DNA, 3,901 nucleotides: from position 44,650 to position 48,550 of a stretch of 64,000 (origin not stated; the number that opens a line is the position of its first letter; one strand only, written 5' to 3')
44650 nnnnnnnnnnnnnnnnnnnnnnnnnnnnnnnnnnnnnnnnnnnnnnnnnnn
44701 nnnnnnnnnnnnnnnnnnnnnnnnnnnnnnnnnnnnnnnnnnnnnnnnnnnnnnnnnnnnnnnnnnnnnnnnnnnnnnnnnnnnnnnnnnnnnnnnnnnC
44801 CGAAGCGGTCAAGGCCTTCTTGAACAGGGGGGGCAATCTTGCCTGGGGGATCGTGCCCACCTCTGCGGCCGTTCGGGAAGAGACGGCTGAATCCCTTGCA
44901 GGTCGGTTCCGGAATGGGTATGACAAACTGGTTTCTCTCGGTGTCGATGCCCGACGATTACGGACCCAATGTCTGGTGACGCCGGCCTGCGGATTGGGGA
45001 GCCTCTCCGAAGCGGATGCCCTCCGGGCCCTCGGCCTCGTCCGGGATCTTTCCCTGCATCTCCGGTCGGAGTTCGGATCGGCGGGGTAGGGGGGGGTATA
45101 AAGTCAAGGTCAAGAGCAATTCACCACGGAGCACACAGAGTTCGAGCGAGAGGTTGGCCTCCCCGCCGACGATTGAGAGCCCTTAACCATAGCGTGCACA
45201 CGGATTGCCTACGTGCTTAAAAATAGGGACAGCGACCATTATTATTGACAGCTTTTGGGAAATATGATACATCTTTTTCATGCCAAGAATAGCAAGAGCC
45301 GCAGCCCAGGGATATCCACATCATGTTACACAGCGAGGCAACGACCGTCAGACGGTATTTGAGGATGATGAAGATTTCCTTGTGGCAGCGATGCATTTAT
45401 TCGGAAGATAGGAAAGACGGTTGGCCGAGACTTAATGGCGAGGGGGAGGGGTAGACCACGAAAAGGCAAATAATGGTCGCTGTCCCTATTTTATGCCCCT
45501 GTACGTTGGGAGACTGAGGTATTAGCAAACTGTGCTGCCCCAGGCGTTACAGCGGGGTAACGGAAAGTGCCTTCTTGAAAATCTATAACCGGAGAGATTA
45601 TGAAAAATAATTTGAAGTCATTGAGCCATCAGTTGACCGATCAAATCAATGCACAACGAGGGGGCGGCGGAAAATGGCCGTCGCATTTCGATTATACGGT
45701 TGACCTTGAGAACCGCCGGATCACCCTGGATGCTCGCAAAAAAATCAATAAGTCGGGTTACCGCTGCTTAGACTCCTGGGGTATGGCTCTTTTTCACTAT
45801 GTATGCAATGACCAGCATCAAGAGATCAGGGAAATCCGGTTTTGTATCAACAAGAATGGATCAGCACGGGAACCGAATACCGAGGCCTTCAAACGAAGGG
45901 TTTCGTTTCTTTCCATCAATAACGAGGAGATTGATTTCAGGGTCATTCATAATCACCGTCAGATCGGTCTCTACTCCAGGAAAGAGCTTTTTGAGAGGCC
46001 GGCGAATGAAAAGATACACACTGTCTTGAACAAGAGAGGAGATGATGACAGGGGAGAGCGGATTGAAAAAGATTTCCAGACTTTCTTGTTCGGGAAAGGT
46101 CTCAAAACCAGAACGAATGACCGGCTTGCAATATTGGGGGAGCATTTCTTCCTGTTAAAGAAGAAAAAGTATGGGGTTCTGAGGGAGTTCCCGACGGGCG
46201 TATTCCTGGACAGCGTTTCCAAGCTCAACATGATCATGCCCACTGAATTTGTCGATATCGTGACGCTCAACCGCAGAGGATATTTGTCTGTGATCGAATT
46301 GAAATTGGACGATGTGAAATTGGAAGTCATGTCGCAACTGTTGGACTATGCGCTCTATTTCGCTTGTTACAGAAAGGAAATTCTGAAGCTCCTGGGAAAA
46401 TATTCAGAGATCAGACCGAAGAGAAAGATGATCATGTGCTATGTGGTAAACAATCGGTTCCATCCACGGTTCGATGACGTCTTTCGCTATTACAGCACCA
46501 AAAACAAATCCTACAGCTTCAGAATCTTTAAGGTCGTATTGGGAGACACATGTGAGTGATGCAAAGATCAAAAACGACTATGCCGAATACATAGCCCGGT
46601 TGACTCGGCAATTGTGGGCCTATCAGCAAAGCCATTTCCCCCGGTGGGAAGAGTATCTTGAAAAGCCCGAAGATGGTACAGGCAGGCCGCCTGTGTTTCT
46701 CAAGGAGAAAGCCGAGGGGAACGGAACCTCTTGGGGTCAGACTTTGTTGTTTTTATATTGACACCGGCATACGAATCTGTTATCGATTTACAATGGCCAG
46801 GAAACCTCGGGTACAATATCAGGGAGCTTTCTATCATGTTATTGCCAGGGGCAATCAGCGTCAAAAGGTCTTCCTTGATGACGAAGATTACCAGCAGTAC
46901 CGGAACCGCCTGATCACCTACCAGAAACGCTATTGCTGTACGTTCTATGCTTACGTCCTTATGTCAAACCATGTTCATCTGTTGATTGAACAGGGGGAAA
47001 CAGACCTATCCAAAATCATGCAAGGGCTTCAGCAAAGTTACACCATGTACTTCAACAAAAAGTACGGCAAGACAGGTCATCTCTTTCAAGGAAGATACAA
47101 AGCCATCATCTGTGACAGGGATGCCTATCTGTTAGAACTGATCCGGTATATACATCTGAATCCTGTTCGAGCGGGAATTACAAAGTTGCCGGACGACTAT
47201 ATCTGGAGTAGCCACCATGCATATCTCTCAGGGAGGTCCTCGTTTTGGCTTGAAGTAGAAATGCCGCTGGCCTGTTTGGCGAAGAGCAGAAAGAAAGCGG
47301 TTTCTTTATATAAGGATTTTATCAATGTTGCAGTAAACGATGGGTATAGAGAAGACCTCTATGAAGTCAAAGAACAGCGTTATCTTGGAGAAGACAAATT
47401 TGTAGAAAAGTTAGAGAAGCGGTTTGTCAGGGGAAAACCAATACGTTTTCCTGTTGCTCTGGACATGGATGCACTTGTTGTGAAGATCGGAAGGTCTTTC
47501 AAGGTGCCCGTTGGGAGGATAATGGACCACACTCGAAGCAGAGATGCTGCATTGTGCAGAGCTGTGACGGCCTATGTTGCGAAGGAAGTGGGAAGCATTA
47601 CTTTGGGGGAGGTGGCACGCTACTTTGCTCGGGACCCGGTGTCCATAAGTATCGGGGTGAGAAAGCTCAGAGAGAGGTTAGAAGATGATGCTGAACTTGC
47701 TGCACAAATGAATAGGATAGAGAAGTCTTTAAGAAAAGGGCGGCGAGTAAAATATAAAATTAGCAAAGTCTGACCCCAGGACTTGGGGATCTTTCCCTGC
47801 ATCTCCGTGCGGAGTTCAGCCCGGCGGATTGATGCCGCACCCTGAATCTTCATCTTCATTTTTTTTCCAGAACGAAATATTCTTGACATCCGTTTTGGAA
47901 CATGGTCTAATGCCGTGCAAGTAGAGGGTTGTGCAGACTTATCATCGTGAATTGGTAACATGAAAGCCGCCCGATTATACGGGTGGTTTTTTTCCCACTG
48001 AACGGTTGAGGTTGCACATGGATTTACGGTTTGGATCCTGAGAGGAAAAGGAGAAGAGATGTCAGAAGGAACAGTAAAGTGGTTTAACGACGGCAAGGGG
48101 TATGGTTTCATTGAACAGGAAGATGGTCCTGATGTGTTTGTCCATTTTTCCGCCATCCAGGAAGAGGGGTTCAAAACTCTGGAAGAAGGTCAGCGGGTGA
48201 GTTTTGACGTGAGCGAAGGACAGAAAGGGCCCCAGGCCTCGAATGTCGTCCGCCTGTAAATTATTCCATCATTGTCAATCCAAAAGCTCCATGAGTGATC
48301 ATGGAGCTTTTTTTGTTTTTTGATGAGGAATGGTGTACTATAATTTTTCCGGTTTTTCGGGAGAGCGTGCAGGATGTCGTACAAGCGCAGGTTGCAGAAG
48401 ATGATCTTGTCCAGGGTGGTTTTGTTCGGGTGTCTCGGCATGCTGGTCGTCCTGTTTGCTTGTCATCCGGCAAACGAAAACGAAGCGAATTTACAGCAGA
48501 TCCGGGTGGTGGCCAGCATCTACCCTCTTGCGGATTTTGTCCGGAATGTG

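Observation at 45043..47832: A 2.7-kb low-GC insertion is bounded by a 47-nt direct repeat that duplicates the 3' end of the MetE-like gene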

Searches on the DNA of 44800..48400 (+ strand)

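Call 37: search_rna_families(source=window, start=44800, end=48400, threshold=evalue, max_evalue=1)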
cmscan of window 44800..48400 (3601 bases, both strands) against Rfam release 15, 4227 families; matches with E-value up to 1: 3.
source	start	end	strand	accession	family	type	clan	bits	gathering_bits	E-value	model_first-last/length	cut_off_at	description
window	47923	48314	+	RF01766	cspA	Cis-reg; thermoregulator;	-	64.8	78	2.6e-15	1-428/428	no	cspA thermoregulator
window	48283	48349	-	RF02844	RefA9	Gene; antisense;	-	25.9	49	0.57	1-64/64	no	Enterococcus sRNA A9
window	46404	46439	-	RF01142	sR19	Gene; snRNA; snoRNA; CD-box;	-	17.2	45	0.62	1-63/63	no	Small nucleolar RNA sR19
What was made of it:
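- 47882..48259 (+): Native csp promoter region, cspA-thermoregulator-like 5'UTR and csp gene (48059-48259), untouched by the insertion. RF01766 scores 64.8 bits, below its gathering score of 78 (call 37).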

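Call 46: search_dna_similar(query=window:45065-47785:+, collection=plasmids, mode=distant, max_rows=10)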
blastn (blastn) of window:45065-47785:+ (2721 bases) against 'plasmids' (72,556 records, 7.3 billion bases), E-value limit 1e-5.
No match.

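Call 47: search_dna_similar(query=window:45065-47785:+, collection=phages, mode=distant, max_rows=10)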
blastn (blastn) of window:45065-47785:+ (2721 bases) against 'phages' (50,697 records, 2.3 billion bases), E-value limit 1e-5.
No match.

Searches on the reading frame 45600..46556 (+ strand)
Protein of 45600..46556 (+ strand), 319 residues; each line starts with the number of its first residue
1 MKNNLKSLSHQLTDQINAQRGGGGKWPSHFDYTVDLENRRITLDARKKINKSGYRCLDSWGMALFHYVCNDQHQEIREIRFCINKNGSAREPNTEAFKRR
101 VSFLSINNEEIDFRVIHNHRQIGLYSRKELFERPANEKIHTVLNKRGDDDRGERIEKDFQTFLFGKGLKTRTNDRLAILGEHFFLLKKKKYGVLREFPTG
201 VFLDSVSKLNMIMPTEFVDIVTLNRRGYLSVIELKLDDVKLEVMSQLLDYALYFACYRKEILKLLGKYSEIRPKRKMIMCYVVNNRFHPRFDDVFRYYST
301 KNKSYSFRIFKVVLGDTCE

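Call 8: search_protein_families(library=pfam, proteins=[window:45600-46556:+], max_evalue=0.01)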
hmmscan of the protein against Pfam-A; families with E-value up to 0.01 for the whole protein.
window:45600-46556:+ (319 aa): 0 families

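Call 9: search_protein_families(library=ncbifam, proteins=[window:45600-46556:+], max_evalue=0.01)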
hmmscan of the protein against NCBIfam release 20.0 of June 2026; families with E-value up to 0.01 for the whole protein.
window:45600-46556:+ (319 aa): 0 families

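Call 29: find_homologous_proteins(query=window:45600-46556:+)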
Query window:45600-46556:+ (319 aa): 228 proteins with E <= 0.001 among 1385 candidates; the best 120 are listed.
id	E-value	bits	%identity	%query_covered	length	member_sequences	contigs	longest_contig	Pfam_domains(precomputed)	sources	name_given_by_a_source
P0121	1.9e-214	729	100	100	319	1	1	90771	-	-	-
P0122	1.4e-183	628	86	100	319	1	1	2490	-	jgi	-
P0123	4.9e-132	458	67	97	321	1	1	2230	-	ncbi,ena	-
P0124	4.1e-130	452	64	100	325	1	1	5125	-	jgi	jgi:hypothetical protein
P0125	6.3e-129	448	63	100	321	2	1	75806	-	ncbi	-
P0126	7.3e-129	448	64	100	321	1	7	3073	-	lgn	-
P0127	2.5e-127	443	63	99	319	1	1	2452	-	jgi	jgi:hypothetical protein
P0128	7.0e-126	438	63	97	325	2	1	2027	-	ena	-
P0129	9.8e-124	431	62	100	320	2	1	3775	-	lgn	-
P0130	5.7e-122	425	63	100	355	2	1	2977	-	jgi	jgi:hypothetical protein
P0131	1.2e-121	424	61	99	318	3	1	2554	-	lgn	-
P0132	1.4e-121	424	61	100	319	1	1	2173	-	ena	-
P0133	3.2e-117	410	59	100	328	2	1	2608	-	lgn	-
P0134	2.8e-114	400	64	87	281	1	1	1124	-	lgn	-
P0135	4.5e-114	399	58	97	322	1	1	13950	-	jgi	jgi:hypothetical protein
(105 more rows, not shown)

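Call 31: find_encoding_contigs(protein=P0122, flank=10000)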
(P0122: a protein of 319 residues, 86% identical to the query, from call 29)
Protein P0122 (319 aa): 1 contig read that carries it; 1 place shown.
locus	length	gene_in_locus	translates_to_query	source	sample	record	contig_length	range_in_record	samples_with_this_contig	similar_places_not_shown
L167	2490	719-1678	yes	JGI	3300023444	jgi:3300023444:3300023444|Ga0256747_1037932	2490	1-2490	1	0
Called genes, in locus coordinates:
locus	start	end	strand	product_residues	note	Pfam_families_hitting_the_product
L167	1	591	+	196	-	?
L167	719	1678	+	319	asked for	-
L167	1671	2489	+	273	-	?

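Call 41: search_protein_families(library=padloc, proteins=[window:45600-46556:+, L167:1671-2489:+, L167:1-588:+], max_evalue=0.1)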
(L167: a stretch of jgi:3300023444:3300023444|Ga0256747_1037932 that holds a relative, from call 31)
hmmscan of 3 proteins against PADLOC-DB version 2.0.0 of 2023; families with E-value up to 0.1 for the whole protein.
window:45600-46556:+ (319 aa): 5 families
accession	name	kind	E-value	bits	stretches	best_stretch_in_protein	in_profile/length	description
PDLC04916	PDC-S11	-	9.8e-08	29.4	1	216-269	56-110/358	-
PDLC04913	PDC-S11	-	8.4e-06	23.1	1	216-268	60-113/375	-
PDLC04944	PDC-S18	-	0.002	15.5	1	216-257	54-95/307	-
PDLC04910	PDC-S11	-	0.0029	14.9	1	216-269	59-113/359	-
PDLC04915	PDC-S11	-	0.021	12.1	1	218-252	62-96/379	-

L167:1671-2489:+ (273 aa): 0 families

L167:1-588:+ (196 aa): 0 families
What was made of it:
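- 45524..46723 (+): Fragment of a two-gene nuclease module: intact ORF319 (45600-46559, with a PD-(D/E)XK-like D..ELK motif) and the first 57 codons of a REase-ARP gene (46552-46722). ORF319 gives weak PADLOC PDC-S11 hits (call 41).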

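Call 42: search_protein_families(library=pfam, proteins=[L167:1671-2489:+, L167:1-588:+, window:45600-46556:+], max_evalue=1)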
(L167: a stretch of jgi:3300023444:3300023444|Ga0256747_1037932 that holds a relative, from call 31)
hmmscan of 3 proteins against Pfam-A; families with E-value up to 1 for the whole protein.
L167:1671-2489:+ (273 aa): 3 families
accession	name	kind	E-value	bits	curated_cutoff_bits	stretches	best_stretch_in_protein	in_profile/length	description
PF22558.3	REase-ARP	-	1.3e-16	61.5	27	1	73-272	51-218/270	Restriction Endonuclease associating with ARP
PF20796.3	PDDEXK_13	-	0.00032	20.6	27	1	15-187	10-184/290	PD-(D/E)XK nuclease superfamily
PF01986.22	DUF123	-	0.2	12.6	25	0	132-169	35-71/95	Domain of unknown function DUF123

L167:1-588:+ (196 aa): 5 families
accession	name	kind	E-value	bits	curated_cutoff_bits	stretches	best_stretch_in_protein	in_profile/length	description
PF07719.23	TPR_2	-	0.00021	21.6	27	1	149-181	1-33/34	Tetratricopeptide repeat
PF00515.34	TPR_1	-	0.0022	18.2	27.8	1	149-181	1-33/34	Tetratricopeptide repeat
PF13428.12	TPR_14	-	0.01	16.9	23.5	1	151-181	3-33/44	Tetratricopeptide repeat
PF25463.1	DUF7899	-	0.011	14.6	70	1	50-77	137-164/410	Domain of unknown function (DUF7899)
PF13414.12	TPR_11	-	0.015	15.4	26.8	1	161-181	6-26/42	TPR repeat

window:45600-46556:+ (319 aa): 1 family
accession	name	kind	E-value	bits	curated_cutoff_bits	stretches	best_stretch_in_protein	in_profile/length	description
PF12796.13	Ank_2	-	0.26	12.3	27.3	0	54-86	22-52/90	Ankyrin repeats (3 copies)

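Call 43: search_solved_structures(query=window:45600-46556:+, max_evalue=10)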
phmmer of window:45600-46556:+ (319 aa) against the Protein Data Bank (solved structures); distinct sequences matched with E-value up to 10: 2.
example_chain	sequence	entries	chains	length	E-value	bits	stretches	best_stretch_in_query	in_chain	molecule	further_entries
2fe3_A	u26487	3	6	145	0.21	14.3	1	259-301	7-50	Peroxide operon regulator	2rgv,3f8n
7e0e_A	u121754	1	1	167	0.41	13.3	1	58-93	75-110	Interferon alpha-2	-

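Call 64: find_encoding_contigs(protein=P0125, flank=8000, max_places=3)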
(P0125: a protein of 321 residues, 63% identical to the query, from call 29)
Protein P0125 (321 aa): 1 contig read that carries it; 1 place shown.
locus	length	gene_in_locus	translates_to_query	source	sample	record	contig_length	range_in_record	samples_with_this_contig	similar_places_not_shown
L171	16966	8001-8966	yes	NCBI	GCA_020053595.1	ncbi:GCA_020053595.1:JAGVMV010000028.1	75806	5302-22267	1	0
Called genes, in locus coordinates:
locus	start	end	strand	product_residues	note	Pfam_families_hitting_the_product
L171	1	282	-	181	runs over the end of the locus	-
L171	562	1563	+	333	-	PF09572:RE_XamI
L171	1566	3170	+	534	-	PF02384:N6_Mtase (weak), PF07669:Eco57I, PF22837:M_Eco57I_C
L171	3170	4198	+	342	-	PF04471:Mrr_cat (weak)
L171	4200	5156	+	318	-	PF18863:AbiJ_NTD4 (faint), PF14355:Abi_C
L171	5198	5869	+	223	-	-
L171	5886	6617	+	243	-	PF01844:HNH (weak)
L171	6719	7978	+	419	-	PF12706:Lactamase_B_2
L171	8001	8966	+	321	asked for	-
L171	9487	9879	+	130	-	-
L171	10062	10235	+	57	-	-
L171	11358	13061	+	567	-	PF01443:Viral_helicase1 (faint), PF13245:AAA_19, PF00580:UvrD-helicase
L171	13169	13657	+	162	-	PF10083:DUF2321, PF12773:DZR (faint)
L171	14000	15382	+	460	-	PF13229:Beta_helix, PF05048:NosD, PF13229:Beta_helix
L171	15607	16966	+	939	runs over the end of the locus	PF00005:ABC_tran (faint), PF02463:SMC_N (faint), PF03193:RsgA_GTPase (faint), PF13191:AAA_16 (faint), PF13304:AAA_21 (faint), PF13401:AAA_22 (faint), PF17760:UvrA_inter, PF17755:UvrA_DNA-bind, +3 more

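Call 65: find_encoding_contigs(protein=P0135, flank=8000, max_places=3)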
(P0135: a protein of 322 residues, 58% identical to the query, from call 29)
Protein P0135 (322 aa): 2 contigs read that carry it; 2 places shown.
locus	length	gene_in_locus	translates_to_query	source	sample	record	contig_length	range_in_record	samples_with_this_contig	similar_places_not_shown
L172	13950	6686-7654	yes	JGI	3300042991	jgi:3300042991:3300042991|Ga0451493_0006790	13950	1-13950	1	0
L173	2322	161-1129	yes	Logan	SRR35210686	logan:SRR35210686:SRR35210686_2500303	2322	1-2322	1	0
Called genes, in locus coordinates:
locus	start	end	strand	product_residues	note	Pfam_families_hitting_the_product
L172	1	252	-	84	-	?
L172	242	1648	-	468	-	PF20582:UPF0758_N, PF13182:DUF4007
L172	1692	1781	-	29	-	-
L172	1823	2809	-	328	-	PF03747:ADP_ribosyl_GH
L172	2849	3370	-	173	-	-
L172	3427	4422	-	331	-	PF20208:ARPP-1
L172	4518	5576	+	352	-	PF08279:HTH_11, PF13280:WYL, PF25583:WCX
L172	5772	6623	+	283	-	-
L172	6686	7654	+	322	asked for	-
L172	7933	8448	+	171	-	-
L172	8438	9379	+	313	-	-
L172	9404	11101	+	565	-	PF02310:B12-binding, PF07719:TPR_2 (faint), PF04055:Radical_SAM, PF13432:TPR_16 (faint)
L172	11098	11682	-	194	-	-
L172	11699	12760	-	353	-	PF00266:Aminotran_5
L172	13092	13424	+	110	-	PF21476:PF0610-like_N, PF23470:Zn_ribbon_PF0610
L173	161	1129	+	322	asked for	-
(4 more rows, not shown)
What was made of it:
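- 45524..46723 (+): Its homologues lie in defence-type islands (calls 64, 65).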
